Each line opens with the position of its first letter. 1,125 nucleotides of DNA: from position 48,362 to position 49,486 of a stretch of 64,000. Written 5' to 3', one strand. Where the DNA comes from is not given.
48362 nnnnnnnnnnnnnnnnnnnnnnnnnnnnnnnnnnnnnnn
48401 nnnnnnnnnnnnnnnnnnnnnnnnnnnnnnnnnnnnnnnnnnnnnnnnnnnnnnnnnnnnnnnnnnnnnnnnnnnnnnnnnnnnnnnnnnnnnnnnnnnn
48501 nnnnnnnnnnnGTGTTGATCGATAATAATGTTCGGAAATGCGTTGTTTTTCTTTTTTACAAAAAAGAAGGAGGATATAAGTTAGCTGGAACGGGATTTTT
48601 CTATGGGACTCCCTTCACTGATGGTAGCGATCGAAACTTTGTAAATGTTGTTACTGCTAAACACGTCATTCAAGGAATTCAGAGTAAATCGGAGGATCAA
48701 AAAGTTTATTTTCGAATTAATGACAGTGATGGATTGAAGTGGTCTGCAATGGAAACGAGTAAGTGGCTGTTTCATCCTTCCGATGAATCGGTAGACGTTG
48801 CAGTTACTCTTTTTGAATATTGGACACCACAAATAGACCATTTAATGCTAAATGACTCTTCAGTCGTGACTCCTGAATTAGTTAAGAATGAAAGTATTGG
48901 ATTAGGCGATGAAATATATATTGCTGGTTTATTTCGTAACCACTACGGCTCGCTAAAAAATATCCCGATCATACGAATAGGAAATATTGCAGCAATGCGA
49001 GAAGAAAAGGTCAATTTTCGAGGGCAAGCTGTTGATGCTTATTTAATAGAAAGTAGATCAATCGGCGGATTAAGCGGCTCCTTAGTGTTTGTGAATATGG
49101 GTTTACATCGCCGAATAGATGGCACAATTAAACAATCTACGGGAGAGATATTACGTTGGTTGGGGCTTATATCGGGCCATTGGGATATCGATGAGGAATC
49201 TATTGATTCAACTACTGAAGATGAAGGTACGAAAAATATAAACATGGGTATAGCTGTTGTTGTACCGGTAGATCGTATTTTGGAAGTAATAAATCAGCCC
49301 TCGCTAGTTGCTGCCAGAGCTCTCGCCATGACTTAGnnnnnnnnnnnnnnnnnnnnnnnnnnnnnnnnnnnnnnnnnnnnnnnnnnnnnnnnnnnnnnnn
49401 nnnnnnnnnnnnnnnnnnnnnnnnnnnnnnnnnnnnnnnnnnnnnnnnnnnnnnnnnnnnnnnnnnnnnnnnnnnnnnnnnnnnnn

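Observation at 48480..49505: AT-rich islet inserted at the 3' end of tRNA-Glu, flanked by a 12-nt direct repeat, carrying only a cytoplasmic trypsin-fold protease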

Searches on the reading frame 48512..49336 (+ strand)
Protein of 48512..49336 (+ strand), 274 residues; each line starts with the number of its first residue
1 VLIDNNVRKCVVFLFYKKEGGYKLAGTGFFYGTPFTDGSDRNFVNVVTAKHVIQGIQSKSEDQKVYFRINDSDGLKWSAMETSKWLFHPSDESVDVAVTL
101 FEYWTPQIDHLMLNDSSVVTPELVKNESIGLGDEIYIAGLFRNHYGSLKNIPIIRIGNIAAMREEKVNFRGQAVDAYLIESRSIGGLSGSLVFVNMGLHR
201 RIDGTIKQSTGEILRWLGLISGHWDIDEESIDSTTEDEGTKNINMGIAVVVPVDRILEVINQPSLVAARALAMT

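Call 7: search_protein_families(library=pfam, proteins=[window:48512-49336:+], max_evalue=0.1)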
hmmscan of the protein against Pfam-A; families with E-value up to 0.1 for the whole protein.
window:48512-49336:+ (274 aa): 1 family
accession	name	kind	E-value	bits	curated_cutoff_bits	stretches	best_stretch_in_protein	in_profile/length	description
PF13365.12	Trypsin_2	-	0.038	15.1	27.6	1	26-193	1-135/144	Trypsin-like peptidase domain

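Call 8: search_protein_families(library=padloc, proteins=[window:48512-49336:+], max_evalue=0.1)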
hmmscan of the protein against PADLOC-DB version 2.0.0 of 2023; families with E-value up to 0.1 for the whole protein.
window:48512-49336:+ (274 aa): 2 families
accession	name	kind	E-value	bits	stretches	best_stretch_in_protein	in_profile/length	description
PDLC05022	PDC-S45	-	1.3e-15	55.1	1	6-261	19-281/293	-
PDLC03855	LmuA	-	9.6e-05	19.8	1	7-113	7-91/425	-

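Call 9: find_homologous_proteins(query=window:48512-49336:+)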
Query window:48512-49336:+ (274 aa): 1369 proteins with E <= 0.001 among 2412 candidates; the best 120 are listed.
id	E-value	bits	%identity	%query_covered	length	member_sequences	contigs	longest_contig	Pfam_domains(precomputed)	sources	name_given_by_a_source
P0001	1.2e-179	613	100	100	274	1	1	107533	-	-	-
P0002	1.3e-121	423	67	100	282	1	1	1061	-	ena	-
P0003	5.1e-73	264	51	100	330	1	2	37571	-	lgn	-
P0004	1.0e-70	256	49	98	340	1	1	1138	-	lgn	-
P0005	9.4e-70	253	48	98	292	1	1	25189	-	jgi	-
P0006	5.0e-69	251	47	98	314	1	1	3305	-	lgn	-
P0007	5.6e-69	250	47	99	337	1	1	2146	-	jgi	jgi:hypothetical protein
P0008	6.8e-69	250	46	99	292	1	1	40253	-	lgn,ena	-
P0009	6.9e-69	250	47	99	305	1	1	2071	-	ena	-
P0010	1.7e-68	249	47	100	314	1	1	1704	-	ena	-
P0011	2.6e-68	248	47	100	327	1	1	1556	-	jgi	-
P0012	4.2e-68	248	46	99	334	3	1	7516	-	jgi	-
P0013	5.8e-68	247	48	97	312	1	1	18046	-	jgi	jgi:hypothetical protein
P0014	8.8e-68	247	47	98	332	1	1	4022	-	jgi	jgi:hypothetical protein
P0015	1.1e-67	246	46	100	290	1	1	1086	-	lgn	-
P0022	1.6e-66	242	47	100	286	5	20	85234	-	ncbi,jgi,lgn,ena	jgi:hypothetical protein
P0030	5.5e-66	241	47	99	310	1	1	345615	PF13365.13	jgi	jgi:hypothetical protein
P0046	1.2e-64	236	45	99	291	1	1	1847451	-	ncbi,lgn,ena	-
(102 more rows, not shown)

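Call 10: search_protein_families(library=ncbifam, proteins=[window:48512-49336:+], max_evalue=0.1)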
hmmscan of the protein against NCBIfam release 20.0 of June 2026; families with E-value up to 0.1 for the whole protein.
window:48512-49336:+ (274 aa): 0 families

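Call 11: search_protein_families(library=phrogs, proteins=[window:48512-49336:+], max_evalue=0.1)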
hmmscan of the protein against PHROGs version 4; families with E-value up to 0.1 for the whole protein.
window:48512-49336:+ (274 aa): 1 family
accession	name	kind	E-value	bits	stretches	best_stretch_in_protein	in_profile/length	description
phrog_7688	-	unknown function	3.8e-20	73.1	1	5-262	5-274/288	-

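Call 12: find_encoding_contigs(protein=P0002, flank=5000, max_places=3)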
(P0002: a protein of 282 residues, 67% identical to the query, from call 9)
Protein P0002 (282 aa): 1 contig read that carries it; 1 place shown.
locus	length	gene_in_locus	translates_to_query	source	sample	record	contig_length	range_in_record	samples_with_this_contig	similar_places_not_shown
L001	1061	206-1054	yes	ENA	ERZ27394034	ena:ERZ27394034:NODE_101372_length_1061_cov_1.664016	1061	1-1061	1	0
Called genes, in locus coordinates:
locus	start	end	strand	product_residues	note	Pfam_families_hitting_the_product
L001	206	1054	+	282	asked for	-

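Call 13: find_encoding_contigs(protein=P0003, flank=8000, max_places=3)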
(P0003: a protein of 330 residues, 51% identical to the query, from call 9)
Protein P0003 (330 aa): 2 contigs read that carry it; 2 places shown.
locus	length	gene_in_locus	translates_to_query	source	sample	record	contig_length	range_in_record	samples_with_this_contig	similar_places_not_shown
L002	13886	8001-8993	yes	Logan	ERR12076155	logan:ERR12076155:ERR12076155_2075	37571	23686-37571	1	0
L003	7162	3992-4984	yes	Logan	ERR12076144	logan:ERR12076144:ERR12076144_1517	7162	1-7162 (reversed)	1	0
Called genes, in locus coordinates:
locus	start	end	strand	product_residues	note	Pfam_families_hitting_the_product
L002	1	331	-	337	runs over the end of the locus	PF01208:URO-D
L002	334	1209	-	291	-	-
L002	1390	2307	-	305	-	-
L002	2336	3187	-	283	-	PF00528:BPD_transp_1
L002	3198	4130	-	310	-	PF00528:BPD_transp_1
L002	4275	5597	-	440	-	PF01547:SBP_bac_1, PF13416:SBP_bac_8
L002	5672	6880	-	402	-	PF01047:MarR, PF12802:MarR_2 (weak), PF09339:HTH_IclR (weak), PF13412:HTH_24, PF00480:ROK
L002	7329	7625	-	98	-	PF08734:GYD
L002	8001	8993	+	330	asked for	-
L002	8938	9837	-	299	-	PF12760:Zn_ribbon_IS1595, PF12762:DDE_Tnp_IS1595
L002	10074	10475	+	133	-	PF01740:STAS (weak)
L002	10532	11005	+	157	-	-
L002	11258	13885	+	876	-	?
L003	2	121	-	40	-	?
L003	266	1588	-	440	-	PF01547:SBP_bac_1, PF13416:SBP_bac_8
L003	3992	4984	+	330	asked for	-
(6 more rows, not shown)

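Call 14: find_encoding_contigs(protein=P0022, flank=8000, max_places=6)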
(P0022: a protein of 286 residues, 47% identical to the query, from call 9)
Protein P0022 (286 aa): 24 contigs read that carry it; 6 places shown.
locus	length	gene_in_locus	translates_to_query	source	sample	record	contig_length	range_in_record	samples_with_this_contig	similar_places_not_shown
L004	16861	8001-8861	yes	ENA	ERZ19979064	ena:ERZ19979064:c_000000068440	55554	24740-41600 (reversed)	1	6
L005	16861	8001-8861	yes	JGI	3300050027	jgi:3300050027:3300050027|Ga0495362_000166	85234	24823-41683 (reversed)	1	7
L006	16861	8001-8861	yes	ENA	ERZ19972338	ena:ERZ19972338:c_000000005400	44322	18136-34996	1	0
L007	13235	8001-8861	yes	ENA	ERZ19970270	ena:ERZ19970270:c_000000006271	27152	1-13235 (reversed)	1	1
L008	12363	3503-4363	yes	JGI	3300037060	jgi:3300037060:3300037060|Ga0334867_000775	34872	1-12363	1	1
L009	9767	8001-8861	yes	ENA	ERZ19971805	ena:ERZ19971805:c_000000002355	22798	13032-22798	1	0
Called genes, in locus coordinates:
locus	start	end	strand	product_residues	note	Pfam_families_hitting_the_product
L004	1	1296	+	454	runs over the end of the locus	PF03972:MmgE_PrpD_N, PF19305:MmgE_PrpD_C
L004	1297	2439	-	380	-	PF00285:Citrate_synt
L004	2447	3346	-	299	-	PF13714:PEP_mutase, PF00463:ICL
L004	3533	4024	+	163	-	-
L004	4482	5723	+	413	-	PF01321:Creatinase_N, PF00557:Peptidase_M24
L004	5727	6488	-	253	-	PF01113:DapB_N, PF05173:DapB_C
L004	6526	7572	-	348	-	PF00701:DHDPS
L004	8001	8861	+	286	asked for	-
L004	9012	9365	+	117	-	-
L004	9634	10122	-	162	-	PF00382:TFIIB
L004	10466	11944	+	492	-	PF00890:FAD_binding_2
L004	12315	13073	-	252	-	PF03029:ATP_bind_1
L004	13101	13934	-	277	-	PF00994:MoCF_biosynth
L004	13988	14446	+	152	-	PF00293:NUDIX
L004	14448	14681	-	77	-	PF08271:Zn_Ribbon_TF (weak)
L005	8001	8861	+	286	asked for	-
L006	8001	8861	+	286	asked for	-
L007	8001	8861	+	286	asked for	-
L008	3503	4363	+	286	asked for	-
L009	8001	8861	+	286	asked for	-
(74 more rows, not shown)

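Call 40: search_solved_structures(query=A1, max_evalue=1, show_alignments=2)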
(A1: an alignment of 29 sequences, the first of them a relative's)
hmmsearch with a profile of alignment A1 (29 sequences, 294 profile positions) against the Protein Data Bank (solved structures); distinct sequences matched with E-value up to 1: 0.

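Call 46: predict_structure(alignment_id=A1)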
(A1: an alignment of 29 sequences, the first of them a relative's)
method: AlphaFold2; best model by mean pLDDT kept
length: 274 residues; sequences in the alignment: 29
mean_pLDDT: 84.9   pTM: 0.86
mean pLDDT of the five models: 84.9, 84.2, 83.3, 80.7, 73.1
residues with pLDDT >= 90: 139; 70-90: 92; 50-70: 38; < 50: 5
segments of 3 or more residues with pLDDT < 50: 233-237
pLDDT, mean of each block of 10 residues (from residue 1): 69 92 91 86 93 97 93 84 96 95 70 89 94 89 60 86 90 92 74 92 90 91 71 49 76 97 89 82
secondary structure, 60 per line:
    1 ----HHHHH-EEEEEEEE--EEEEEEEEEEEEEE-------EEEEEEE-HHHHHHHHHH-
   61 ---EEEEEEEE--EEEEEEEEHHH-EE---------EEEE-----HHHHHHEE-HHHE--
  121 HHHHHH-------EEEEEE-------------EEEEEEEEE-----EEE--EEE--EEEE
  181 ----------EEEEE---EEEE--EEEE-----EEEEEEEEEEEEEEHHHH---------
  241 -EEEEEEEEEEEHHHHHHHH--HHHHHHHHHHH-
elements in order: H5-9 E11-18 E21-34 E42-48 H50-59 E64-71 E74-81 E97-100 H106-111 H121-126 E134-139 E153-161 E167-169 E172-174 E177-180 E191-195 E199-202 E205-208 E214-227 H228-231 E242-252 H253-260 H263-273

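Call 49: search_dna_similar(query=window:48512-49336:+, collection=phages, mode=protein, max_rows=25)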
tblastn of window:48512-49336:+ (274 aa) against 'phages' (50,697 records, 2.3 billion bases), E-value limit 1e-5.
No match.

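Call 50: fold_search(model_id=the predicted structure, library=pdb)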
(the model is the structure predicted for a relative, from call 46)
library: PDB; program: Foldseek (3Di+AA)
matches with E <= 10: 862; with E <= 0.001: 408
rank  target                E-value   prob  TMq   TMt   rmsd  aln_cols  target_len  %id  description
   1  4ynn_A                4.2e-07  1.00  0.52  0.37   5.1       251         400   13  Structure of Legionella pneumophila DegQ (S190A variant) (released 2015-06-24)
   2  5hma_A                5.2e-07  1.00  0.54  0.75   5.2       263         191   11  Crystal structure of MamO protease domain from Magnetospirillum magneticum (Ni bound form) (released 2016-02-10)
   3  2bdy_A                8.1e-07  1.00  0.57  0.57   5.8       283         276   15  thrombin in complex with inhibitor (released 2006-10-24)
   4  7phx_H                9.5e-07  1.00  0.58  0.64   5.3       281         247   13  Tsetse thrombin inhibitor in complex with human alpha-thrombin - acid-stable sulfotyrosine analogue (released 2021-10-06)
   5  1xmn_H                9.5e-07  1.00  0.54  0.58   6.2       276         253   13  Crystal structure of thrombin bound to heparin (released 2004-11-23)
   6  5hm9_A                1.1e-06  1.00  0.54  0.75   4.8       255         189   12  Crystal structure of MamO protease domain from Magnetospirillum magneticum (apo form) (released 2016-03-23)
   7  3pv3_B                1.1e-06  1.00  0.49  0.35   5.9       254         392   12  Structure of Legionella fallonii DegQ (S193A variant) (released 2011-06-15)
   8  3lh1                  1.1e-06  1.00  0.50  0.66   6.2       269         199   14  Q191A mutant of the DegS-deltaPDZ (released 2010-08-25)
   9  4e05_H                1.1e-06  1.00  0.57  0.61   5.8       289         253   14  Anophelin from the malaria vector inhibits thrombin through a novel reverse-binding mechanism (released 2012-12-05)
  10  3gdu_A                1.2e-06  1.00  0.52  0.49   5.2       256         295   16  Crystal structure of DegS H198P/D320A mutant modified by DFP and in complex with YRF peptide (released 2009-03-31)
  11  1ycp_H                1.2e-06  1.00  0.59  0.64   5.0       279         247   12  THE CRYSTAL STRUCTURE OF FIBRINOGEN-AA PEPTIDE 1-23 (F8Y) BOUND TO BOVINE THROMBIN EXPLAINS WHY THE MUTATION OF PHE-8  (released 1998-05-06)
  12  1xmn_F                1.2e-06  1.00  0.58  0.62   5.8       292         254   14  Crystal structure of thrombin bound to heparin (released 2004-11-23)
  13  4rko_B                1.2e-06  1.00  0.56  0.60   6.1       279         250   13  Crystal structure of thrombin mutant S195T bound with PPACK (released 2015-03-11)
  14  9h79_D                1.2e-06  1.00  0.57  0.60   5.8       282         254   13  Crystal structure of Thrombin in complex with a Chlorothiophene-based inhibitor, CP2, discovered by a novel rapid nano (released 2025-11-05)
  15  2qf0_C                1.3e-06  1.00  0.51  0.66   5.6       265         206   15  Structure of the delta PDZ truncation of the DegS protease (released 2007-12-11)
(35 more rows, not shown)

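Call 51: search_dna_similar(query=window:48512-49336:+, collection=plasmids, mode=protein, max_rows=25)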
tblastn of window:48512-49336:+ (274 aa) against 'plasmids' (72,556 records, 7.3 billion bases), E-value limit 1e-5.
Records with a match: 1; places in all: 1; records where one place covers at least 80% of the query: 0.
Best place of each record, by identity: <60% 1.
By first word of the organism name: Acetobacter 1.
By predicted mobility (MOB-suite, as given by PLSDB): non-mobilizable 1.
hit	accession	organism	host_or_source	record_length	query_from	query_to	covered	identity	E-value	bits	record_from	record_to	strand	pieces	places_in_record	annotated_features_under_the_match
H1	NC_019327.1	Acetobacter pasteurianus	-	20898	7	194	69%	27.6%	4e-7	58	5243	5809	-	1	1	hypothetical protein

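Call 52: find_encoding_contigs(protein=P0046, flank=8000, max_places=2)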
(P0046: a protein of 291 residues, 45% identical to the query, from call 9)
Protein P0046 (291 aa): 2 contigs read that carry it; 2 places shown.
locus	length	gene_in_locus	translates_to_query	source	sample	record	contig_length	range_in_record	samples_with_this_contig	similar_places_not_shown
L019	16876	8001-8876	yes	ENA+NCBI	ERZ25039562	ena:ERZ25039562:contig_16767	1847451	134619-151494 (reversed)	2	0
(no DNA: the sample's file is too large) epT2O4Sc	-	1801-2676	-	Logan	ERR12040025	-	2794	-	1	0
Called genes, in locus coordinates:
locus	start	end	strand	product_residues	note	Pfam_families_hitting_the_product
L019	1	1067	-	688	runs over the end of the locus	PF07508:Recombinase (faint)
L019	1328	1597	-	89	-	-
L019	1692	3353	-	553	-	PF05598:DUF772, PF13751:DDE_Tnp_1_6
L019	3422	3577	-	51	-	-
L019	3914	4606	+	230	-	PF03050:DDE_Tnp_IS66 (faint), PF13610:DDE_Tnp_IS240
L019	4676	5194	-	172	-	-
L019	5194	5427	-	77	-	-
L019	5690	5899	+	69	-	PF13384:HTH_23 (weak), PF12728:HTH_17, PF00376:MerR (weak)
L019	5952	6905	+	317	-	PF18864:AbiTii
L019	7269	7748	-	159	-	-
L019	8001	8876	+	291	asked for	-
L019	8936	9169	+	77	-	PF13489:Methyltransf_23 (weak), PF13847:Methyltransf_31 (weak), PF08241:Methyltransf_11 (weak), PF08242:Methyltransf_12 (faint), PF13649:Methyltransf_25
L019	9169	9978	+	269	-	-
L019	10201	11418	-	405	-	PF13676:TIR_2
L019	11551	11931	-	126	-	-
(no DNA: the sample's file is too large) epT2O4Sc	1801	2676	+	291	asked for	-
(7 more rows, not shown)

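Call 53: find_encoding_contigs(protein=P0030, flank=8000, max_places=2)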
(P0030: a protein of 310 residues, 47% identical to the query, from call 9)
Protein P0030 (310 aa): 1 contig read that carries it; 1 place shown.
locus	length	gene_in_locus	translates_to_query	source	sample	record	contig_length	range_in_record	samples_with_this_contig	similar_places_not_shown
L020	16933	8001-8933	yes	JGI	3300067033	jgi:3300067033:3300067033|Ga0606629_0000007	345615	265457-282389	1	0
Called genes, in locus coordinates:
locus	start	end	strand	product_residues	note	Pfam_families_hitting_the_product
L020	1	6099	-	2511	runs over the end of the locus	PF02899:Phage_int_SAM_1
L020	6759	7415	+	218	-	-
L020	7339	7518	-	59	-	-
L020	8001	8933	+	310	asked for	PF13365:Trypsin_2 (faint)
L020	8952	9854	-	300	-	-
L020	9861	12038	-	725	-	PF19077:Big_13 (weak)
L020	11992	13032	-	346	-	-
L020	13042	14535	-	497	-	-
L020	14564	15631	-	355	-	-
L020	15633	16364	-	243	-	-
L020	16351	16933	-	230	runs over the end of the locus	-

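Call 54: find_encoding_contigs(protein=P0008, flank=8000, max_places=2)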
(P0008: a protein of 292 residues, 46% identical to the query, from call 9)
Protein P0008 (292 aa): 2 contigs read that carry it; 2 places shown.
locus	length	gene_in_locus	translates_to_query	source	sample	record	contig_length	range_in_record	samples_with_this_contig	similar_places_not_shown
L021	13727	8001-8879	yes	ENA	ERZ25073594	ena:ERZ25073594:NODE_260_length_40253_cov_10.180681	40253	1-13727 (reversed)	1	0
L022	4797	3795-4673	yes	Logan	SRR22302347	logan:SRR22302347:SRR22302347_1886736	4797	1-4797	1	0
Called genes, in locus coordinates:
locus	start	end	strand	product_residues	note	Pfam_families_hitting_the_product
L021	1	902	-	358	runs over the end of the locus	PF08461:WHD_RNase_R, PF01995:NRD1_2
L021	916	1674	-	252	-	PF01493:GXGXG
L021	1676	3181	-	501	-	PF13237:Fer4_10 (weak), PF14697:Fer4_21 (weak), PF12838:Fer4_7 (weak), PF13187:Fer4_9 (weak), PF01645:Glu_synthase, PF04898:Glu_syn_central, PF00478:IMPDH (weak), PF01070:FMN_dh, +3 more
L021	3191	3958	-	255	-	PF00977:His_biosynth, PF01207:Dus (faint), PF03060:NMO (weak)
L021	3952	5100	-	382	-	PF00310:GATase_2, PF13522:GATase_6 (weak), PF13537:GATase_7 (faint)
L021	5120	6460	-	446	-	PF07992:Pyr_redox_2, PF13450:NAD_binding_8 (faint), PF13738:Pyr_redox_3 (weak), PF00070:Pyr_redox, PF01266:DAO (faint), PF18267:Rubredoxin_C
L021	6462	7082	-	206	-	PF00117:GATase, PF07685:GATase_3 (weak), PF01174:SNO (weak)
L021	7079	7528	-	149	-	PF12797:Fer4_2 (faint), PF13237:Fer4_10 (faint), PF14697:Fer4_21 (faint), PF13247:Fer4_11, PF12838:Fer4_7 (weak), PF13187:Fer4_9 (weak), PF00037:Fer4 (weak), PF12837:Fer4_6 (weak)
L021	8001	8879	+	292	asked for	-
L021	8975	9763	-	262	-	PF00378:ECH_1, PF16113:ECH_2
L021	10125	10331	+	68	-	-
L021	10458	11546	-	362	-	-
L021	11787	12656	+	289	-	PF00106:adh_short, PF08659:KR, PF13561:adh_short_C2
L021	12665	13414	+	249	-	PF00106:adh_short, PF08659:KR, PF13561:adh_short_C2, PF23441:SDR (weak)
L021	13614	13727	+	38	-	?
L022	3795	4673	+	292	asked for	-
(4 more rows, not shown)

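Call 81: search_protein_families(library=padloc, alignment_id=A1, max_evalue=0.001)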
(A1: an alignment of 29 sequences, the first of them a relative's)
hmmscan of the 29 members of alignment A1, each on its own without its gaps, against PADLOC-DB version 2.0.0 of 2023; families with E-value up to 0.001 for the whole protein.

A. member 1, P0001 (274 aa): 2 families
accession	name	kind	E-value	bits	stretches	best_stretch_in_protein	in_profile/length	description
PDLC05022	PDC-S45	-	1.3e-15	55.1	1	6-261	19-281/293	-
PDLC03855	LmuA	-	9.6e-05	19.8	1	7-113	7-91/425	-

B. families by the number of members that match (of 29 scanned): 4 families
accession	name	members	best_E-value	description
PDLC05022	PDC-S45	29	1.9e-25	-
PDLC03855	LmuA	24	1.2e-10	-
PDLC02959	RT-Protease_XI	4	2.1e-05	single gene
PDLC02960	RT-Protease_XI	3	4.1e-05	single gene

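Call 90: fold_search(model_id=the predicted structure, library=viral)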
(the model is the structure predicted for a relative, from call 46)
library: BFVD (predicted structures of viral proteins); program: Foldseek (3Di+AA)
matches with E <= 10: 823; with E <= 0.001: 303
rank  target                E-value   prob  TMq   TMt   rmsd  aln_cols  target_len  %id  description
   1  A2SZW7                4.0e-09  1.00  0.57  0.55   5.2       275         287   12  Non-structural polyprotein (Fragment) [Blackberry virus Z]
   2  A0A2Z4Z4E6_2          7.7e-09  1.00  0.52  0.15   6.4       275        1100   16  (no name in the UniProt tables at hand)
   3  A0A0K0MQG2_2          1.1e-08  1.00  0.56  0.22   5.8       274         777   10  (no name in the UniProt tables at hand)
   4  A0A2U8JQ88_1          3.1e-08  1.00  0.55  0.14   5.7       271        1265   15  Genome polyprotein [Renmark bee virus 5]
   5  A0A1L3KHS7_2          3.1e-08  1.00  0.49  0.16   6.2       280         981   12  (no name in the UniProt tables at hand)
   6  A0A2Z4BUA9            5.6e-08  1.00  0.51  0.45   5.7       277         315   14  (no name in the UniProt tables at hand)
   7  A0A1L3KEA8            6.3e-08  1.00  0.47  0.14   8.4       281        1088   14  (no name in the UniProt tables at hand)
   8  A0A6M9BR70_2          9.1e-08  1.00  0.53  0.21   6.1       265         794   10  Uncharacterized protein [Kummerowia striata picorna-like virus]
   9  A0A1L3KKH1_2          1.1e-07  1.00  0.54  0.17   5.7       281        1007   15  (no name in the UniProt tables at hand)
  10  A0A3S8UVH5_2          1.3e-07  1.00  0.53  0.13   4.9       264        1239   10  (no name in the UniProt tables at hand)
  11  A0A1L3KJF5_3          1.3e-07  1.00  0.51  0.16   5.9       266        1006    9  (no name in the UniProt tables at hand)
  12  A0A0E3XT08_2          1.4e-07  1.00  0.50  0.13   5.6       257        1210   10  Genome polyprotein [Falcovirus A1]
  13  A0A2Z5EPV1            1.7e-07  1.00  0.51  0.19   6.2       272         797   14  (no name in the UniProt tables at hand)
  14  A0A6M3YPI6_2          1.7e-07  1.00  0.52  0.16   6.1       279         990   11  (no name in the UniProt tables at hand)
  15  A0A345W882            1.9e-07  1.00  0.49  0.59   5.7       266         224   14  (no name in the UniProt tables at hand)
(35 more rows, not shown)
